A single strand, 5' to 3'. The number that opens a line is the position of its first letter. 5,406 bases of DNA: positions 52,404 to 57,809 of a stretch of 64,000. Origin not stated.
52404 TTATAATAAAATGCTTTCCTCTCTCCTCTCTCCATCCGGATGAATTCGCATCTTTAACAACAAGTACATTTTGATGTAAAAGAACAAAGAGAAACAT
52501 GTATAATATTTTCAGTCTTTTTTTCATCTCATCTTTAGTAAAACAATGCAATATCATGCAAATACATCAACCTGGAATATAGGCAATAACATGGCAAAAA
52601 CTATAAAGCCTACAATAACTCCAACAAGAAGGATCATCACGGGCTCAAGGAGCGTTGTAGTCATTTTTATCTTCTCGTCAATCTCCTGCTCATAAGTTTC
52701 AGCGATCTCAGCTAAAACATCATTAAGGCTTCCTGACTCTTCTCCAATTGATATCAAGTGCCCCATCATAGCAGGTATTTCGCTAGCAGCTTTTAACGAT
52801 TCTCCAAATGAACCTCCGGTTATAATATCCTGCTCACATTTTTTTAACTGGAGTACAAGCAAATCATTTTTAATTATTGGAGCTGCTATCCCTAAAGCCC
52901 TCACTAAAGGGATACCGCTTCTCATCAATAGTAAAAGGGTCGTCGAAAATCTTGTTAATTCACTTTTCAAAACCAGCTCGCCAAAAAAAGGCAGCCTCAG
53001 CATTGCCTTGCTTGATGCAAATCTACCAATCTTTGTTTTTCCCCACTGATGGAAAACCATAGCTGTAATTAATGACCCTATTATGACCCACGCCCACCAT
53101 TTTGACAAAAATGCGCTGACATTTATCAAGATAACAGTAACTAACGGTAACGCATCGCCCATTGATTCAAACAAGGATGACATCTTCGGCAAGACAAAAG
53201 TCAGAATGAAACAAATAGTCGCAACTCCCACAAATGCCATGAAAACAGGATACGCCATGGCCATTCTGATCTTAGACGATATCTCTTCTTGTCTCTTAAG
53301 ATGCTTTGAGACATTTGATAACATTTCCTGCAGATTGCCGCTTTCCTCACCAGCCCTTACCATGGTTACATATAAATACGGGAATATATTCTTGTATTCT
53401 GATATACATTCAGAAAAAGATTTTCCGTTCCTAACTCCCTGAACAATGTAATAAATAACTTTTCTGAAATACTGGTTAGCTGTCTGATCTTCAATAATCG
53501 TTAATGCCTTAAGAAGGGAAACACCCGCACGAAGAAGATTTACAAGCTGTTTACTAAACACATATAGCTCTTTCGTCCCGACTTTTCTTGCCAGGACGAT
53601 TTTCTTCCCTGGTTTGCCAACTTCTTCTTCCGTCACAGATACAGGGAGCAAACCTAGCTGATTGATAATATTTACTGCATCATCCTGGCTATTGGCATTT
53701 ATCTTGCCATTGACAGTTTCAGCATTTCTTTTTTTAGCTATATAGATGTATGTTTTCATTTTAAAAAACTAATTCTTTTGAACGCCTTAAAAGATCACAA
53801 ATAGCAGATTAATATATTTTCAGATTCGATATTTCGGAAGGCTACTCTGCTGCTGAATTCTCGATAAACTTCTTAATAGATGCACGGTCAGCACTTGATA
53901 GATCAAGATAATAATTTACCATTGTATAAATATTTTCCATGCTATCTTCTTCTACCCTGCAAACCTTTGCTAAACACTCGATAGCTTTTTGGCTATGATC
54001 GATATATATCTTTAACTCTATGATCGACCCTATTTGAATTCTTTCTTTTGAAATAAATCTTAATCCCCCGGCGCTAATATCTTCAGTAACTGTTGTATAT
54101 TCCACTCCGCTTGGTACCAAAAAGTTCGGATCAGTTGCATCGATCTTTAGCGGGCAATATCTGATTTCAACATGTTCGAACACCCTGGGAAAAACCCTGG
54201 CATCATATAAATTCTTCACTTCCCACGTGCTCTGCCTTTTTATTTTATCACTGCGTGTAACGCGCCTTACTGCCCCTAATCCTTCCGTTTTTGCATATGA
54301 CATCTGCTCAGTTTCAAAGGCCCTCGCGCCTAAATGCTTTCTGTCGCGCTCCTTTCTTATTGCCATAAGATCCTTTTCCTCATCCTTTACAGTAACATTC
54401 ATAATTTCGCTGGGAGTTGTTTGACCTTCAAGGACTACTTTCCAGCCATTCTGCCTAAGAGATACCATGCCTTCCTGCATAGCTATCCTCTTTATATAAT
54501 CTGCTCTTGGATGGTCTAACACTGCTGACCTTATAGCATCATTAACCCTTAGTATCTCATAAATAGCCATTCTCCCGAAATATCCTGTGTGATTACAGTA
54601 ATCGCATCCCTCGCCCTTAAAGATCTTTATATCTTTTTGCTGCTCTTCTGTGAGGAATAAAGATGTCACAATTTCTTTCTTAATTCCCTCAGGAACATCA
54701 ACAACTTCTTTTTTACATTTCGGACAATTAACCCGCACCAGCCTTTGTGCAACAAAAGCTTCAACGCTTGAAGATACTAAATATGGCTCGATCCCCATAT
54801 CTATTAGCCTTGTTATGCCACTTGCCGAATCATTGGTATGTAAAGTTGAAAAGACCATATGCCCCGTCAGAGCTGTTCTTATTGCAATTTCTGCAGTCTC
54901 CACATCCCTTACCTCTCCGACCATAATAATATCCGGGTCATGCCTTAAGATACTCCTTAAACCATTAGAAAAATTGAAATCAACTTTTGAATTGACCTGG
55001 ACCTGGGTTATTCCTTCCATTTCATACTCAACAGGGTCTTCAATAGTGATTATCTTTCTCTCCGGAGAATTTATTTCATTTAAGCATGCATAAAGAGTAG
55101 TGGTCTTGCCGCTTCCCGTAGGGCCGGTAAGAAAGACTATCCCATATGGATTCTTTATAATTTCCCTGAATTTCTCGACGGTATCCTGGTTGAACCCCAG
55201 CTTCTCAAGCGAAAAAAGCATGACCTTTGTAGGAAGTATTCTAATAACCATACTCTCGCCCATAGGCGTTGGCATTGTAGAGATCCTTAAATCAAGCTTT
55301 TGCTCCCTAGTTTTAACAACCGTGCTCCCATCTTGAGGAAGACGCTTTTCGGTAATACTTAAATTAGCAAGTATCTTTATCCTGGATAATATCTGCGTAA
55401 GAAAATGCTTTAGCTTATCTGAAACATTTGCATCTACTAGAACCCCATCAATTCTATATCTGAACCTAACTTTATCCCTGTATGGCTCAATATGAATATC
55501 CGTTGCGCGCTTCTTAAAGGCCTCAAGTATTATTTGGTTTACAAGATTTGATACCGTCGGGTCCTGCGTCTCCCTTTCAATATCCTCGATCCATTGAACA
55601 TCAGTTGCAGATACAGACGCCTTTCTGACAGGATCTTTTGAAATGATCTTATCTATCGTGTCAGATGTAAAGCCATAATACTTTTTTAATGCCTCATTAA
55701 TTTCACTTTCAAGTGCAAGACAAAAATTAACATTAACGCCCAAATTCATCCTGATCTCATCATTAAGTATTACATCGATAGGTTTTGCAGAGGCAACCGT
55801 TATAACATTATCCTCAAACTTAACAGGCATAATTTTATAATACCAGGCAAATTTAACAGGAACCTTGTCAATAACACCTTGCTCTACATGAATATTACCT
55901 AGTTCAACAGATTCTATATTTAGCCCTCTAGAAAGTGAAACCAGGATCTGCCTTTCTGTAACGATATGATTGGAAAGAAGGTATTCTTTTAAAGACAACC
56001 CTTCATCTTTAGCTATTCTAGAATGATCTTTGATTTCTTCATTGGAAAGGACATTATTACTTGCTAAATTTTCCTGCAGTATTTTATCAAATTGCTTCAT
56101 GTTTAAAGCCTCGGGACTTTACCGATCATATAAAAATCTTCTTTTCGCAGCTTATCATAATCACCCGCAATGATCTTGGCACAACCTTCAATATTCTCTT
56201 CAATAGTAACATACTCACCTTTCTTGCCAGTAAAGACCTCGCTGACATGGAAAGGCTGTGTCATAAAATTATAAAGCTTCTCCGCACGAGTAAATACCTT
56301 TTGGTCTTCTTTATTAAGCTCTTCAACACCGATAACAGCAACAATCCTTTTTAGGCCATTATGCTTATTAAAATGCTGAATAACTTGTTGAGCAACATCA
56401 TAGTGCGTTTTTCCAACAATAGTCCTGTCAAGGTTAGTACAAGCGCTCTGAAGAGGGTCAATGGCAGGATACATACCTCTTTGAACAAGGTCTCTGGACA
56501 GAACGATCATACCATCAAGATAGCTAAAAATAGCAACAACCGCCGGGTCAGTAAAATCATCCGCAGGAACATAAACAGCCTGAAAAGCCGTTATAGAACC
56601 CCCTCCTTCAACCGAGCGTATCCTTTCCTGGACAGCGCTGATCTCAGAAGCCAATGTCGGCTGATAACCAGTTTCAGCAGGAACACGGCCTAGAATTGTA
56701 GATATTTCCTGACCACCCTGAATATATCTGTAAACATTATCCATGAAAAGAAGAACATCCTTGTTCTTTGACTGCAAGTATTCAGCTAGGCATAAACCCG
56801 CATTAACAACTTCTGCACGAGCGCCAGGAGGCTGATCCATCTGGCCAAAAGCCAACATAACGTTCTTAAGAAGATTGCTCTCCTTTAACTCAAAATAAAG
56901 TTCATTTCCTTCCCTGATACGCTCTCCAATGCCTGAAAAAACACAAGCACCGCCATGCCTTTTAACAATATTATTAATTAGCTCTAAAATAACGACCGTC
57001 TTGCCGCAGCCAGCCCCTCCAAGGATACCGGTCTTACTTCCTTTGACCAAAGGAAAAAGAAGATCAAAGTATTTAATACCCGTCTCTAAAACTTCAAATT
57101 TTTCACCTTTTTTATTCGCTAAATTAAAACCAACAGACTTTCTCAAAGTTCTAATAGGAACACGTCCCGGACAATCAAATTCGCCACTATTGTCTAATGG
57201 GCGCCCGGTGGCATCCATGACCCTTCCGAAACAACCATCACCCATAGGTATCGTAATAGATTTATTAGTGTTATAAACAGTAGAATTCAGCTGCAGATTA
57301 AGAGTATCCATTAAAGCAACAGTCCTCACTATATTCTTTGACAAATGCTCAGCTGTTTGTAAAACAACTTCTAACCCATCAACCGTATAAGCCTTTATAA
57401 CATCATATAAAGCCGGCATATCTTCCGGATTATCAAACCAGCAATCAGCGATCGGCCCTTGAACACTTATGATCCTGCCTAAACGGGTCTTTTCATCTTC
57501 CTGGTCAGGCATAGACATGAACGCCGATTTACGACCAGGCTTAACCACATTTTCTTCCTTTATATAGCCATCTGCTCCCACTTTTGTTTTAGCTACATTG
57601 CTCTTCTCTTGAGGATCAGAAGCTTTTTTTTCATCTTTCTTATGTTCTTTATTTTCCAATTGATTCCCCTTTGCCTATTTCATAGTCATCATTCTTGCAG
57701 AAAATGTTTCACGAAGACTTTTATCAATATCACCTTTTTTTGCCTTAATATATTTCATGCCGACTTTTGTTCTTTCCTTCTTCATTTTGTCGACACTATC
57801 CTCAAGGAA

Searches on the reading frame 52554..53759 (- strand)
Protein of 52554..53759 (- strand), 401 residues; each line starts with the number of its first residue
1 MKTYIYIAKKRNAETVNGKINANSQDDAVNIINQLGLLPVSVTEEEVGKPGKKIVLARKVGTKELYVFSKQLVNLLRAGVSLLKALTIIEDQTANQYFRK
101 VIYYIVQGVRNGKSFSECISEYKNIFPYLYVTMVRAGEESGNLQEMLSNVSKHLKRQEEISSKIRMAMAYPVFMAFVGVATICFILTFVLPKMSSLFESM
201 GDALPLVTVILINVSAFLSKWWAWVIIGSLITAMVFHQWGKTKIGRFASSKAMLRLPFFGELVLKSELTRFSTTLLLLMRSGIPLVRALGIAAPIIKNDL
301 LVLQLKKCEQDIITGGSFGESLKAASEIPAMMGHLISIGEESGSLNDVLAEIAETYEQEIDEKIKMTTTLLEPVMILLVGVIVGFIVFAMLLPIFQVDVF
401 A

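Call 78: search_protein_families(library=pfam, proteins=[window:52554-53759:-], max_evalue=0.0001)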
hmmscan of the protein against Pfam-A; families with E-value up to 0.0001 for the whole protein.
window:52554-53759:- (401 aa): 1 family
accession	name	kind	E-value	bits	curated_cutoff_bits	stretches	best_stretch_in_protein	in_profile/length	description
PF00482.28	T2SSF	-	2.5e-60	202.4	25.2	2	68-191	1-125/125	Type II secretion system (T2SS), protein F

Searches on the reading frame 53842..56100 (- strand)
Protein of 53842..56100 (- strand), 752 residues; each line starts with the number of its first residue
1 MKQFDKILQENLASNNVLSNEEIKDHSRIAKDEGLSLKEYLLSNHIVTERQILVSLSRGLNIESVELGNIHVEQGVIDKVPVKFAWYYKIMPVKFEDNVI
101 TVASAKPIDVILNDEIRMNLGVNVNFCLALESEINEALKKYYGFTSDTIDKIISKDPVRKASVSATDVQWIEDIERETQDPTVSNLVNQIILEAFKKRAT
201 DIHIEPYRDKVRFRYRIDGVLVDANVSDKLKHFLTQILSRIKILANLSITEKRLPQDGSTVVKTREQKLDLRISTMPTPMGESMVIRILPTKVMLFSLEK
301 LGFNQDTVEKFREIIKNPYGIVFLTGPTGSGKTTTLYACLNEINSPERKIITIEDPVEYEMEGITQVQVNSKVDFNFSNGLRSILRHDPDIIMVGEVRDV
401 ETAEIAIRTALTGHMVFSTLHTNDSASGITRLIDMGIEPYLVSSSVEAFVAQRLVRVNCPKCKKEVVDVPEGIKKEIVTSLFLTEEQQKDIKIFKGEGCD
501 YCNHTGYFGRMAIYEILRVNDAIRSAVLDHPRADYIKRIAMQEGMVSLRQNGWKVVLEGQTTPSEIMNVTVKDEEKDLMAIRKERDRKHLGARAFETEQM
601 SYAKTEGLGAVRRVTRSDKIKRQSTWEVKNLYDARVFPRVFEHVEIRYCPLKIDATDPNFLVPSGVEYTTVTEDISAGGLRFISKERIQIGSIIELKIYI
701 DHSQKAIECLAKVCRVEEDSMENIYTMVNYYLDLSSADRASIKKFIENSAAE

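Call 78: search_protein_families(library=pfam, proteins=[window:53842-56100:-], max_evalue=0.0001)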
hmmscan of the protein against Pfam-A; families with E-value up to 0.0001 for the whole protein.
window:53842-56100:- (752 aa): 3 families
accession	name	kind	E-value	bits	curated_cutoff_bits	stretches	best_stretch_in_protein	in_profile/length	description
PF00437.27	T2SSE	-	1.1e-127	426.2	24.9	1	178-567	3-369/370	Type II/IV secretion system protein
PF05157.20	MshEN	-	2.2e-13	50.4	23.1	1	61-144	2-86/90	MshEN domain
PF07238.19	PilZ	-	4.7e-12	46.6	22.5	1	661-747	16-101/102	PilZ domain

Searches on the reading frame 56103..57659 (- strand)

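Call 78: search_protein_families(library=pfam, proteins=[window:56103-57659:-], max_evalue=0.0001)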
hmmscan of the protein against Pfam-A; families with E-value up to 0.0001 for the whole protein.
window:56103-57659:- (518 aa): 4 families
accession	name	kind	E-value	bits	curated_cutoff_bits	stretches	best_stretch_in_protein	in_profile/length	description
PF00006.31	ATP-synt_ab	-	2.2e-68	230.5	29.5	1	194-406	1-212/213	ATP synthase alpha/beta family, nucleotide-binding domain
PF22919.1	ATP-synt_VA_C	-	3.4e-10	40.3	24.7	1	412-491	5-86/101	C-terminal domain of V and A type ATP synthase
PF02874.29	ATP-synt_ab_N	-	1e-05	26.4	20.9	1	63-132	1-69/69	ATP synthase alpha/beta family, beta-barrel domain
PF06745.19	ATPase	-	4.2e-05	23.5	26.6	0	192-247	2-59/231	KaiC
